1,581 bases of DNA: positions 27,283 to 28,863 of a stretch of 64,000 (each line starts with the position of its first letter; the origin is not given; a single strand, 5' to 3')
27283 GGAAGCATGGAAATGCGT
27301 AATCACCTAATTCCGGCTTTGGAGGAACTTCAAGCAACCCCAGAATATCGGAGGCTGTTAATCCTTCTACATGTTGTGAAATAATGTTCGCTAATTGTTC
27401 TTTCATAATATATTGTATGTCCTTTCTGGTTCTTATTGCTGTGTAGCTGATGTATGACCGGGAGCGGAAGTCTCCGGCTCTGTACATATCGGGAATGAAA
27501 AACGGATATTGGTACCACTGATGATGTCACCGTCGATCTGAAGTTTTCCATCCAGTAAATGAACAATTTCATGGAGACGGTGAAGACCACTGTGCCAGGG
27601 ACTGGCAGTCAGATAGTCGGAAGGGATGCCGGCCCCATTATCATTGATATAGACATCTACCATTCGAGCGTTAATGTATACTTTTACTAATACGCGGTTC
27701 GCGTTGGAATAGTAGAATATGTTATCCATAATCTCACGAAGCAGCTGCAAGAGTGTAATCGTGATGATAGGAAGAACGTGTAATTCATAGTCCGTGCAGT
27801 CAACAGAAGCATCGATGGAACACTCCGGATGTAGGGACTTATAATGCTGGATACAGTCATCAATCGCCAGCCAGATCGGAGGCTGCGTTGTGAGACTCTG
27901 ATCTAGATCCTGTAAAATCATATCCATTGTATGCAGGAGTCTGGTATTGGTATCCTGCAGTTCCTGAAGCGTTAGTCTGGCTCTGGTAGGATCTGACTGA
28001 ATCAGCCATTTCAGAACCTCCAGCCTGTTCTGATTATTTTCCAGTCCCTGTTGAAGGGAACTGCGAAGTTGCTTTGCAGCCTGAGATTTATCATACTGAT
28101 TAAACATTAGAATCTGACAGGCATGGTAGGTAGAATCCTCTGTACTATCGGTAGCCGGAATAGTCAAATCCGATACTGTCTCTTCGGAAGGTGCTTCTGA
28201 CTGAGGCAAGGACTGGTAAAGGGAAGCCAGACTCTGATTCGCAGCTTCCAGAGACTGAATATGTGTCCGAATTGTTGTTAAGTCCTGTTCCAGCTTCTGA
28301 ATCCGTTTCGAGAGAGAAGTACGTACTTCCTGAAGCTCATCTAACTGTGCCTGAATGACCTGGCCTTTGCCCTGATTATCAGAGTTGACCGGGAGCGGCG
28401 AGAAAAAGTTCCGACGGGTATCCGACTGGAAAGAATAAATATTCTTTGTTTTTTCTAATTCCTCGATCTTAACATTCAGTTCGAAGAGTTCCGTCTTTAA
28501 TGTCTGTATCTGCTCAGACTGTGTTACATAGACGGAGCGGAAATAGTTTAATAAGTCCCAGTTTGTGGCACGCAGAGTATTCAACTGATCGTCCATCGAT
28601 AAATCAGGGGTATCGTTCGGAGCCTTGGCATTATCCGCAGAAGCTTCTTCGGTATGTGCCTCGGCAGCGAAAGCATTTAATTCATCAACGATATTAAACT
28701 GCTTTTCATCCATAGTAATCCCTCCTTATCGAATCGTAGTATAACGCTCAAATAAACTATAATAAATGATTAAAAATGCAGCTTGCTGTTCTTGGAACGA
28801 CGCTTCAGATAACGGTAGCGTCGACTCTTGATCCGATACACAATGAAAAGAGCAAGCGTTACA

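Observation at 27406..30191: argS has no leader/T-box and appears co-operonic with an orphan coiled-coil GHKL-ATPase protein and a PBP5-type carboxypeptidase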

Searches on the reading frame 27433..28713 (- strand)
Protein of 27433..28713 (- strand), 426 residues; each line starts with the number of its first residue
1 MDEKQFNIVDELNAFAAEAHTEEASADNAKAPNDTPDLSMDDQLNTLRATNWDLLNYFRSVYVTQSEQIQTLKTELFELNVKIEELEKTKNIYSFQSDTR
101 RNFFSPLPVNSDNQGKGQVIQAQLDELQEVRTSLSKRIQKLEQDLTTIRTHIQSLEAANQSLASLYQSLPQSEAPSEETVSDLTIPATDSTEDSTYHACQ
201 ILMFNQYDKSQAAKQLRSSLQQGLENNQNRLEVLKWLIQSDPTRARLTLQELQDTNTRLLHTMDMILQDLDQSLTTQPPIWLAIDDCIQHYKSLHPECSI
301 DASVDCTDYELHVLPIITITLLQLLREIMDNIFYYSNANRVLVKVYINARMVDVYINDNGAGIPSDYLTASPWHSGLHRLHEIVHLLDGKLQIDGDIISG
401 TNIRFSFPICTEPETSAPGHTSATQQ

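Call 3: search_protein_families(library=pfam, proteins=[window:27433-28713:-], max_evalue=1)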
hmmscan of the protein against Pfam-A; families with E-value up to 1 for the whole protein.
window:27433-28713:- (426 aa): 27 families (the best 25 are shown)
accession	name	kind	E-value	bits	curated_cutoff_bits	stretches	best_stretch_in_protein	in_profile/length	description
PF02518.31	HATPase_c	-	4.7e-06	27.5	26.4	1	320-408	5-108/111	Histidine kinase-, DNA gyrase B-, and HSP90-like ATPase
PF12001.13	DUF3496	-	0.0023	18.7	23.3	1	128-181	41-94/109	Domain of unknown function (DUF3496)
PF23991.1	DUF7310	-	0.0071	17.2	40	1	122-164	17-58/83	Coiled-coil region of unknown function (DUF7310)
PF10234.14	Cluap1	-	0.011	15.6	25.8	1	66-164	102-200/268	Clusterin-associated protein-1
PF00261.25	Tropomyosin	-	0.015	15.2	38.6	1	115-161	125-171/242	Tropomyosin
PF25587.1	Rv2743c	-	0.047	13.8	27.7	1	147-231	104-187/237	Rv2743c family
PF21121.2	Nup49_C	-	0.056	14.5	28.5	0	133-184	12-64/87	Nucleoporin Nup49 C-terminal helical region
PF24073.1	DUF7365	-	0.058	14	27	0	60-91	26-57/101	Coiled-coil region of unknown function (DUF7365)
PF04108.17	ATG17_like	-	0.065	13.1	43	1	12-168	12-170/355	Autophagy protein ATG17-like domain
PF04102.17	SlyX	-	0.091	13.9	30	1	121-161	16-56/67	SlyX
PF11083.13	Relaxase_C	-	0.093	13.4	30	1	126-184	23-81/125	C-terminal helical hairpin domain from relaxase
PF10046.14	BLOC1_2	-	0.1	13.4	33.4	1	118-171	16-69/96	Biogenesis of lysosome-related organelles complex-1 subunit 2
PF04012.17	PspA_IM30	-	0.11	12.5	33.9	1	60-99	105-144/220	PspA/IM30 family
PF02403.27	Seryl_tRNA_N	-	0.12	13.1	28.2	1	120-179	41-100/108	Seryl-tRNA synthetase N-terminal domain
PF07889.17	DUF1664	-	0.12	12.8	34.6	1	120-165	71-116/124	Protein of unknown function (DUF1664)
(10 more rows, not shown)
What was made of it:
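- On GHKL / HATPase_c (Bergerat fold): 27.5 bits against 26.4, over residues 320-408 (call 3).
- Checked: HATPase_c scores 27.5 bits against a gathering score of 26.4, over residues 320-408 (call 3).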

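Call 6: find_homologous_proteins(query=window:27433-28713:-)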
Query window:27433-28713:- (426 aa): 101 proteins with E <= 0.001 among 4542 candidates.
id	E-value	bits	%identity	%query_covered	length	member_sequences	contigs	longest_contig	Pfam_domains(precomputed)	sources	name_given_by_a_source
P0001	1.7e-273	925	98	100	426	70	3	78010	PF02518.32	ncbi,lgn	-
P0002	2.8e-184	631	67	98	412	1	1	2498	PF02518.32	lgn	-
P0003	4.5e-184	630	68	98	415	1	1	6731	-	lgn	-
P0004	4.3e-183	627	67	97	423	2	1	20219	PF02518.32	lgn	-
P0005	5.6e-183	627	68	97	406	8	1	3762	-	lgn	-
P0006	9.1e-183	626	67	97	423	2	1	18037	-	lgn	-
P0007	2.1e-182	625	67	97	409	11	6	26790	PF02518.32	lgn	-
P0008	2.3e-181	621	67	97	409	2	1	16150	PF02518.32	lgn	-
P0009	2.8e-180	618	67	97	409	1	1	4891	PF02518.32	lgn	-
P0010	2.9e-180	618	69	96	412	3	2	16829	-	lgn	-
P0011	9.7e-180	616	66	98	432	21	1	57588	PF02518.32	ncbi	-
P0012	1.1e-179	616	67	97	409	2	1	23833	-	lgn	-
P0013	1.7e-179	615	67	96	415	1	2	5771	PF02518.32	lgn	-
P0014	2.3e-179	615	67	97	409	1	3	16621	-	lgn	-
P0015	5.5e-179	614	66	97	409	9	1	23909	-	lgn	-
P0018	6.0e-176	604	65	99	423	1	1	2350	PF02518.32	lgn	-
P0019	7.7e-176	603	65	97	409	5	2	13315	PF02518.32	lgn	-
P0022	7.2e-171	587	64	96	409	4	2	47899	PF02518.32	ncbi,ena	-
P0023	8.2e-166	570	66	89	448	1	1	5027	PF02518.32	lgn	-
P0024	1.2e-165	570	65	89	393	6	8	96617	PF02518.32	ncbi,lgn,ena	-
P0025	4.6e-165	568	65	89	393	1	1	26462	PF02518.32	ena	-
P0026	3.5e-163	562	65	89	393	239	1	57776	PF02518.32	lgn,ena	-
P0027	7.8e-163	560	65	90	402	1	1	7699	PF02518.32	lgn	-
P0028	2.3e-162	559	65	88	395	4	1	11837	PF02518.32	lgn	-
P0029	8.8e-160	550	65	88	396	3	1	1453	PF02518.32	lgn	-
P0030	2.5e-159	549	62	88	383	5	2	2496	PF02518.32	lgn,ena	-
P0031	1.8e-157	543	60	92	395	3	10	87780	PF02518.32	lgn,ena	-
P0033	5.4e-152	525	62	92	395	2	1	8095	PF02518.32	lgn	-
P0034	6.7e-147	508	61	88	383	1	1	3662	PF02518.32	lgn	-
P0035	3.0e-146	506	59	90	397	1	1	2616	PF02518.32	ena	-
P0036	6.7e-141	488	63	80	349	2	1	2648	PF02518.32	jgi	jgi:two-component system sensor histidine kinase DegS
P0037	8.8e-141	488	54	97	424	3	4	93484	PF02518.32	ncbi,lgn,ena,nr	ncbi:MAG: ATP-binding protein [Lachnospiraceae bacterium]|nr:ATP-binding protein [Lachnospiraceae ba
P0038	1.7e-137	477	57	87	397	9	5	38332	PF02518.32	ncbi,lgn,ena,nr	ncbi:MAG: hypothetical protein IJ648_00430 [Lachnospiraceae bacterium]|nr:hypothetical protein [Lach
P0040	1.8e-105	372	49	87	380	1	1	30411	PF02518.32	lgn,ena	-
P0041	1.4e-100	355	45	86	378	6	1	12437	PF02518.32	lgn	-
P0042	4.2e-100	354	46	86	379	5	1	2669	PF02518.32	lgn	-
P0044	5.3e-97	344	43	86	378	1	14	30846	PF02518.32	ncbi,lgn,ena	-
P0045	7.0e-97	343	43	86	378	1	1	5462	PF02518.32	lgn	-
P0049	2.6e-96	341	40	87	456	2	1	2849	PF02518.32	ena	-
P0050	5.1e-96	340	43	88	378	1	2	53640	PF02518.32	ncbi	-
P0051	5.1e-96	340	44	88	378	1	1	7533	PF02518.32,PF14712.12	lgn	-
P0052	6.8e-96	340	43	88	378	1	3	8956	PF02518.32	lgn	-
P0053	7.1e-96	340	44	86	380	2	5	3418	PF02518.32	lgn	-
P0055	1.0e-95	339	43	88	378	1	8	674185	PF02518.32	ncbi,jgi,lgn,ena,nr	ncbi:MAG: ATP-binding protein [Coprococcus sp.]|nr:ATP-binding protein [Coprococcus sp.]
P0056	1.1e-95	339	42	87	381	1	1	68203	PF02518.32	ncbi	-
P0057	1.2e-95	339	44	86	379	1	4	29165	PF02518.32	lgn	-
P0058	1.2e-95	339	43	87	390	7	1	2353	PF02518.32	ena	-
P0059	1.5e-95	339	43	88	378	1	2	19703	PF02518.32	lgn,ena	-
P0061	2.2e-95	338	42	88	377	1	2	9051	PF02518.32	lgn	-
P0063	1.8e-94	335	42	88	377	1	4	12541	PF02518.32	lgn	-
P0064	4.2e-94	334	43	88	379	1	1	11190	PF02518.32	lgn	-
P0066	9.6e-94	333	42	88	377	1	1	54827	PF02518.32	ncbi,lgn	-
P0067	6.2e-93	330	41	86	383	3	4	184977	PF02518.32,PF19220.7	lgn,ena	-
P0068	2.7e-92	328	41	86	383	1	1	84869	PF02518.32,PF19220.7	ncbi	-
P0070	5.9e-92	327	41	88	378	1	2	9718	PF10234.15,PF02518.32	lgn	-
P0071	1.4e-91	326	42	87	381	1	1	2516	PF02518.32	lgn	-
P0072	2.9e-91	325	42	88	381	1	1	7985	PF02518.32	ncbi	-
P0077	1.9e-90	322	41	87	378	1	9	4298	PF02518.32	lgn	-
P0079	1.4e-89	319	42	85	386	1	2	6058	PF10234.15,PF02518.32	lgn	-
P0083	1.4e-85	306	41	88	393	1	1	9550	PF10234.15,PF02518.32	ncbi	ncbi:MAG: ATP-binding protein [Coprococcus sp.]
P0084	1.8e-85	306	41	85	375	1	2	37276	PF10234.15,PF02518.32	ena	-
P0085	1.1e-84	303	41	85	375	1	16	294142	PF02518.32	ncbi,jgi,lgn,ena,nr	ncbi:MAG: hypothetical protein E7258_07560 [Lachnospiraceae bacterium]|nr:hypothetical protein [Lach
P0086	1.4e-84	303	41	85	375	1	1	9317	PF02518.32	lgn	-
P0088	1.2e-81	293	37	88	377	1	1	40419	PF02518.32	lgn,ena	-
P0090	4.6e-78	281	39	88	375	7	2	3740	PF02518.32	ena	-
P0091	6.2e-78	281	36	88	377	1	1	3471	PF02518.32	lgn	-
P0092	1.5e-76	276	38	88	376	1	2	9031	PF02518.32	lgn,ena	-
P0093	3.4e-75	272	38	88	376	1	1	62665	PF02518.32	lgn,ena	-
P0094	4.2e-75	272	38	88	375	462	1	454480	PF02518.32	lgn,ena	-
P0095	7.1e-75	271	38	88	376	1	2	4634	PF02518.32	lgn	-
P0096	1.0e-73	267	38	88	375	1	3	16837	PF02518.32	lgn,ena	-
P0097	2.7e-73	266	38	88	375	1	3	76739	PF02518.32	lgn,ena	-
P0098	6.2e-73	264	38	88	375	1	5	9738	PF02518.32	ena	-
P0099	7.2e-73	264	37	88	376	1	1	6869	PF02518.32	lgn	-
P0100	1.2e-72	263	37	88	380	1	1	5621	PF02518.32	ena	-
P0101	6.6e-71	258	37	86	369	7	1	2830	PF02518.32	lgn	-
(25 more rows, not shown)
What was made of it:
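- On GHKL / HATPase_c (Bergerat fold): PF02518 is precomputed for about two thirds of the 101 homologues (call 6).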

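Call 10: search_protein_families(library=ncbifam, proteins=[window:27433-28713:-], max_evalue=0.1)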
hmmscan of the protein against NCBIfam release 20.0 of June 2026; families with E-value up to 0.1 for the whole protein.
window:27433-28713:- (426 aa): 29 families (the best 25 are shown)
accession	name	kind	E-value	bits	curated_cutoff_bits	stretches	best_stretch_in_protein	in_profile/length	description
NF008184.0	PRK10935.1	equivalog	3e-14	52.6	553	1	199-412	356-562/565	nitrate/nitrite two-component system sensor histidine kinase NarQ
NF007896.0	PRK10600.1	equivalog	3.9e-10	39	578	1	316-408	494-584/598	nitrate/nitrite two-component system sensor histidine kinase NarX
NF008649.0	PRK11644.1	equivalog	1.2e-09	37.4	408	1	313-409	405-496/499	signal transduction histidine-protein kinase/phosphatase UhpB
NF052443.1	SensHisKinMctS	equivalog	1.7e-07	29.9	700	1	212-412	254-451/457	two-component system sensor histidine kinase MctS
NF041832.1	near_NosP_CTERM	subfamily_domain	0.00044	19.4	400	1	321-368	121-168/370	NahK/ErcS family hybrid sensor histidine kinase/response regulator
TIGR02169.1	SMC_prok_A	equivalog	0.00071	17.4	729.4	1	65-266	743-941/1165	chromosome segregation protein SMC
NF033092.0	HK_WalK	equivalog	0.0021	16.7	725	1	316-368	484-537/594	cell wall metabolism sensor histidine kinase WalK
NF047363.1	Zn_ribbon_CdsZ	equivalog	0.0031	17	275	1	121-259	29-167/251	zinc ribbon domain regulatory protein CdsZ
NF007898.0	PRK10604.1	equivalog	0.0042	16.3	478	0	230-366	233-364/433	two-component system sensor histidine kinase RstB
NF052531.1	Strep_LiaS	equivalog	0.0059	15.9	450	1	320-409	240-327/328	envelope stress sensor histidine kinase LiaS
TIGR02168.1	SMC_prok_B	equivalog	0.0062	14.3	567.35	1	57-234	271-461/1181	chromosome segregation protein SMC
NF033792.0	ActS_PrrB_HisK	equivalog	0.0065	15.4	350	1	272-368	266-358/423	ActS/PrrB/RegB family redox-sensitive histidine kinase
NF009642.0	PRK13169.1-3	equivalog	0.0089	16.5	142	1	122-210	5-92/112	DNA replication initiation control protein YabA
TIGR04211.1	SH3_and_anchor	equivalog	0.013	15.1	65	1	118-178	69-129/198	TIGR04211 family SH3 domain-containing protein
NF047874.1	MASE3_PAS_HK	subfamily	0.024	13.4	560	1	334-368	534-568/655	MASE3 domain-containing sensor histidine kinase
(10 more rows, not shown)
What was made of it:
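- On HisKA_3 (NarL-type) histidine kinase: The NarQ model covers residues 199-412 (call 10).
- Checked: The NCBIfam NarQ model matches residues 199-412 at E = 3e-14 (call 10).
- The NCBIfam NarQ model matches residues 199-412 (call 10).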

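Call 11: search_solved_structures(query=A1, max_evalue=0.01, show_alignments=4)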
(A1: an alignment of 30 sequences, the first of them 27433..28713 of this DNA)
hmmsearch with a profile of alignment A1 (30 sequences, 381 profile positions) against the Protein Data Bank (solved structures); distinct sequences matched with E-value up to 0.01: 11.
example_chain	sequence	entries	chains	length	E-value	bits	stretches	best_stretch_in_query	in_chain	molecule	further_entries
3zxq_A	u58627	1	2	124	6.1e-06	28.6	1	283-376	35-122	HYPOXIA SENSOR HISTIDINE KINASE RESPONSE REGULATOR DOST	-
4gt8_A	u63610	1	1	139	7.4e-05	25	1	276-379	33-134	Sensor protein vraS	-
3d36_A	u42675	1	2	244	0.00022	23.5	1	177-377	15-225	Sporulation kinase B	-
5c93_A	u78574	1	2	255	0.00068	21.9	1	173-332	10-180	Histidine kinase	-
4u7n_A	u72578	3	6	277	0.00077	21.7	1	173-332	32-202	Histidine protein kinase sensor protein | Histidine kinase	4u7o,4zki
3ehf_A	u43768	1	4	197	0.0012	21.1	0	175-362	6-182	Sensor kinase (YocF protein)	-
3gig_A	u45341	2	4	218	0.0015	20.7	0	161-362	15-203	Sensor histidine kinase desK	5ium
3gie_A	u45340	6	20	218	0.002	20.3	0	162-362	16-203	Sensor histidine kinase desK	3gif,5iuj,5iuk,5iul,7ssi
7ssj_A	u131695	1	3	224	0.0027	19.9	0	163-362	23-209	Sensor histidine kinase DesK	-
3ehh_A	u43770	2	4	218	0.0037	19.5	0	161-362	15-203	Sensor kinase (YocF protein)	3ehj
9tls_A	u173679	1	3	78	0.0079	18.4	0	88-119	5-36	Sc-apCC-2-KLHL20-3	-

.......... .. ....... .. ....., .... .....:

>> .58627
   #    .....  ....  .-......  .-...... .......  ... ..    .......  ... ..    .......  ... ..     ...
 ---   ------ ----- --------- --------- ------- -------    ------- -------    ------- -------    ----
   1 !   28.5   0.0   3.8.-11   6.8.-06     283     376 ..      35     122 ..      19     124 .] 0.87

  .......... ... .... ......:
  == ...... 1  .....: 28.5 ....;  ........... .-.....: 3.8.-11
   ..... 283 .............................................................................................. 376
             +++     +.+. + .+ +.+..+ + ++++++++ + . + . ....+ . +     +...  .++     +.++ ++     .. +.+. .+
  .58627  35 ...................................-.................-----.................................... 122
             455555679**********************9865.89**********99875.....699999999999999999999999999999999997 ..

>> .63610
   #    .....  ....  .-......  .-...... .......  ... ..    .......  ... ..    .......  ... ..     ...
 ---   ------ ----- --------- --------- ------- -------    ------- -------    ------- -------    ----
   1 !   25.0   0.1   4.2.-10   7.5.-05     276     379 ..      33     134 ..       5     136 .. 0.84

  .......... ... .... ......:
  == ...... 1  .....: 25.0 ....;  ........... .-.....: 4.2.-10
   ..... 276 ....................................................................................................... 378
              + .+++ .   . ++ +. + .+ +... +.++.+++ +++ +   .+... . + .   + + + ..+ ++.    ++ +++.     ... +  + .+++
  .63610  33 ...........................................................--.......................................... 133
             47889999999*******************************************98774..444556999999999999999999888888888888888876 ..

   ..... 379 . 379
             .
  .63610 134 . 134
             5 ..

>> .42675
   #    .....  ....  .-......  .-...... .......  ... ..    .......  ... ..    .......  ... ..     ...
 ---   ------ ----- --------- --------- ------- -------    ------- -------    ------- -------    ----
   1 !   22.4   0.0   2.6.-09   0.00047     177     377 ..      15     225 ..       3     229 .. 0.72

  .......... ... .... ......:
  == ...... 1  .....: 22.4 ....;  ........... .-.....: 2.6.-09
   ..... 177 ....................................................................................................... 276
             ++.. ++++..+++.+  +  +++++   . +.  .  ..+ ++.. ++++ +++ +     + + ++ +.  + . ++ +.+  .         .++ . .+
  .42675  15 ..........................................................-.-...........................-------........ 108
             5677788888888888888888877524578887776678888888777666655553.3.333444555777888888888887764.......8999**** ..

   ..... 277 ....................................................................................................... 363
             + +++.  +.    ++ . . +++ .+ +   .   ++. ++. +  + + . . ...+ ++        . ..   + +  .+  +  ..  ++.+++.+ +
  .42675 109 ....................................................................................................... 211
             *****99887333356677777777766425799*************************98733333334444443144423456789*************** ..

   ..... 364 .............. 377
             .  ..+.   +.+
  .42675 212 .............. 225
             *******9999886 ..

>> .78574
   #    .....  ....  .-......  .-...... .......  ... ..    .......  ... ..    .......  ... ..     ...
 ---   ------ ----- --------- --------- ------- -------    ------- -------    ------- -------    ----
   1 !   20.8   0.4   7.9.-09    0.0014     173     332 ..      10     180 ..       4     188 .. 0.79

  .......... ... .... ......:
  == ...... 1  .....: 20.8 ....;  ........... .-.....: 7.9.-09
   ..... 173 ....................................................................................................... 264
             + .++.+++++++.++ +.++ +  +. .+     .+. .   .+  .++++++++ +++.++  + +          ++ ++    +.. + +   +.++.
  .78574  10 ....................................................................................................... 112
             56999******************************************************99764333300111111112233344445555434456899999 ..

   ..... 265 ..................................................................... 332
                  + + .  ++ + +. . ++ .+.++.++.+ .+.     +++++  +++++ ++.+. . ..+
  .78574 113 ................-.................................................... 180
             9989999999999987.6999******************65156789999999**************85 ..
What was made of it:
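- A family profile hits the CA domains of DosT and VraS, and DesK (call 11).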

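Call 12: find_related_loci(query=A1, collection=genome_contigs, flank=6000)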
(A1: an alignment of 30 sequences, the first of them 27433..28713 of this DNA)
Query A1 (426 aa) in genome_contigs; peptide patterns used: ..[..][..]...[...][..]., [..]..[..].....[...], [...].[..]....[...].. (x = any residue, [..] = any of these).
600 stretches matched a pattern (row limit reached: there are more); 80 encode a relative of the query (tblastn E <= 1e-3); 80 distinct loci.
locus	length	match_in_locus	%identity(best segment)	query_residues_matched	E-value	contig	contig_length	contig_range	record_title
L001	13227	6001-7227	68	1-415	0e+0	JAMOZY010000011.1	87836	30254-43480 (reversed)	MAG: Clostridium sp. isolate NALB_7811_6 Scaffold_#11__SCF_011___87836_bp, whole genome shotgun sequence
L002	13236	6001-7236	66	1-416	0e+0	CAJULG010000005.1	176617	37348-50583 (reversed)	MAG TPA_asm: uncultured Lachnospiraceae bacterium isolate MGBC143167 genome assembly, contig: MGBC143167.5, whole genome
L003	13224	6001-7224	66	1-412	0e+0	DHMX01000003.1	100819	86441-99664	MAG TPA_asm: Lachnospiraceae bacterium UBA4631 UBA4631_contig_3040, whole genome shotgun sequence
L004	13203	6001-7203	64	1-409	0e+0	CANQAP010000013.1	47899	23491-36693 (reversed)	MAG: uncultured Lachnospiraceae bacterium isolate Lapin-002__bin87 genome assembly, contig: Lapin-002__NODE_945_length_4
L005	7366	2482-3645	65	40-420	9e-174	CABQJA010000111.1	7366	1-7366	MAG TPA_asm: uncultured Clostridium sp. isolate MGYG-HGUT-00627 genome assembly, contig: GUT_GENOME018983_111, whole gen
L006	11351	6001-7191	63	40-420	3e-170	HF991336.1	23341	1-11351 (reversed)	Clostridium sp. CAG:632 genomic scaffold, scf107, whole genome shotgun sequence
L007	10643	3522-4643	62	39-412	9e-169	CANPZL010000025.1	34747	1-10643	MAG: uncultured Lachnospiraceae bacterium isolate Lapin-002__bin73 genome assembly, contig: Lapin-002__NODE_1602_length_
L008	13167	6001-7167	63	39-420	8e-168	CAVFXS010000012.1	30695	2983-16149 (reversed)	Bacteroidales bacterium H4 isolate H07667-L1_cleanbin_000006 genome assembly, contig: Spades_H07667-L1_contig_1214, whol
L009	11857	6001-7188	55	15-410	1e-142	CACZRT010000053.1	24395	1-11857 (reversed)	MAG: uncultured Lachnospiraceae bacterium isolate RUG12884 genome assembly, contig: RUG12884_asm_53, whole genome shotgu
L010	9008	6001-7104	46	44-409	1e-106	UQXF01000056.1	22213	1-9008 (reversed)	uncultured Clostridium sp. isolate UMGS725 genome assembly, contig: NODE_311_length_22213_cov_8.479917, whole genome sho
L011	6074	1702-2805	45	44-409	6e-106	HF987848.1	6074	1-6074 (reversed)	Clostridium sp. CAG:590 genomic scaffold, scf308, whole genome shotgun sequence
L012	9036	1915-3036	43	39-412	6e-105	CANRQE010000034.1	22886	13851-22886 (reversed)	MAG: uncultured Coprococcus sp. isolate Lapin-017__bin29 genome assembly, contig: Lapin-017__NODE_1151_length_22886_cov_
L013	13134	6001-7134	46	44-419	5e-105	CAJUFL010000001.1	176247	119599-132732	MAG TPA_asm: uncultured Lachnospiraceae bacterium isolate MGBC129221 genome assembly, contig: MGBC129221.1, whole genome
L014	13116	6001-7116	45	44-413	8e-105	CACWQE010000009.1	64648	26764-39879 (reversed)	MAG: uncultured Lachnospiraceae bacterium isolate RUG10817 genome assembly, contig: RUG10817_asm_9, whole genome shotgun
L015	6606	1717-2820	45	44-409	1e-104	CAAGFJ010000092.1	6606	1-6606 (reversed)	MAG TPA_asm: Lachnospiraceae bacterium, isolate HGM12129, WGS project CAAGFJ010000000 data, contig: SRS476164_4_k119_215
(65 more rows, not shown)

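Call 20: predict_structure(alignment_id=A1)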
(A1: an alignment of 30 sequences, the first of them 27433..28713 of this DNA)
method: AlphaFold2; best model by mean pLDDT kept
length: 426 residues; sequences in the alignment: 30
mean_pLDDT: 80.8   pTM: 0.49
mean pLDDT of the five models: 80.8, 78.9, 78.0, 77.9, 77.2
residues with pLDDT >= 90: 227; 70-90: 99; 50-70: 39; < 50: 61
segments of 3 or more residues with pLDDT < 50: 1-6, 21-37, 97-102, 105-108, 172-191, 419-422, 424-426
pLDDT, mean of each block of 10 residues (from residue 1): 50 65 42 51 84 93 95 96 92 61 49 73 93 95 94 91 79 36 33 79 92 91 93 94 95 95 88 72 93 94 90 87 93 90 95 95 87 89 92 89 92 56 45
secondary structure, 60 per line:
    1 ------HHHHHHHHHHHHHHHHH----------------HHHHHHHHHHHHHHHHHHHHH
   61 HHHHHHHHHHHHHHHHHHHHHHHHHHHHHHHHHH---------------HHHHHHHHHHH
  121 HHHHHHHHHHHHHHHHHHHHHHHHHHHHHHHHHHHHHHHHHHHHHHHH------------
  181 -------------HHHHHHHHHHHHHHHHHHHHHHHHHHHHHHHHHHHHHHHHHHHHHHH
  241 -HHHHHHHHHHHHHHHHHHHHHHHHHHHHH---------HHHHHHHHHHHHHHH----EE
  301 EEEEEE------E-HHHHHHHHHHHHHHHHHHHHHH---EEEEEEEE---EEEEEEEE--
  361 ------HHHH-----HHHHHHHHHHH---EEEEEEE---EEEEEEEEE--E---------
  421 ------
elements in order: H7-23 H40-94 H110-168 H194-240 H242-270 H280-294 E299-306 H315-336 E340-347 E351-358 H367-370 H376-386 E390-396 E400-408
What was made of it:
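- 28210..28596 (-): X residues 40-168: the N-terminal helical hairpin (helices 40-94 and 110-168), including the conserved loop F104-S105-P106. Helix 1 is the best-conserved part of the family. AlphaFold model with pLDDT above 90 (call 20).
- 27904..28134 (-): X residues 194-270: a DHp-like helical hairpin (alpha1 194-240, turn at D241-P242, alpha2 242-270) whose H-box has decayed. AlphaFold secondary structure (call 20).
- On GHKL / HATPase_c (Bergerat fold): The AlphaFold model has pLDDT around 90 in residues 280-410 (call 20).
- On HisKA_3 (NarL-type) histidine kinase: Helices 194-240 and 242-270 (call 20).
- The AlphaFold model has pLDDT 80.8 and shows a DHp hairpin plus an alpha/beta CA domain (call 20).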
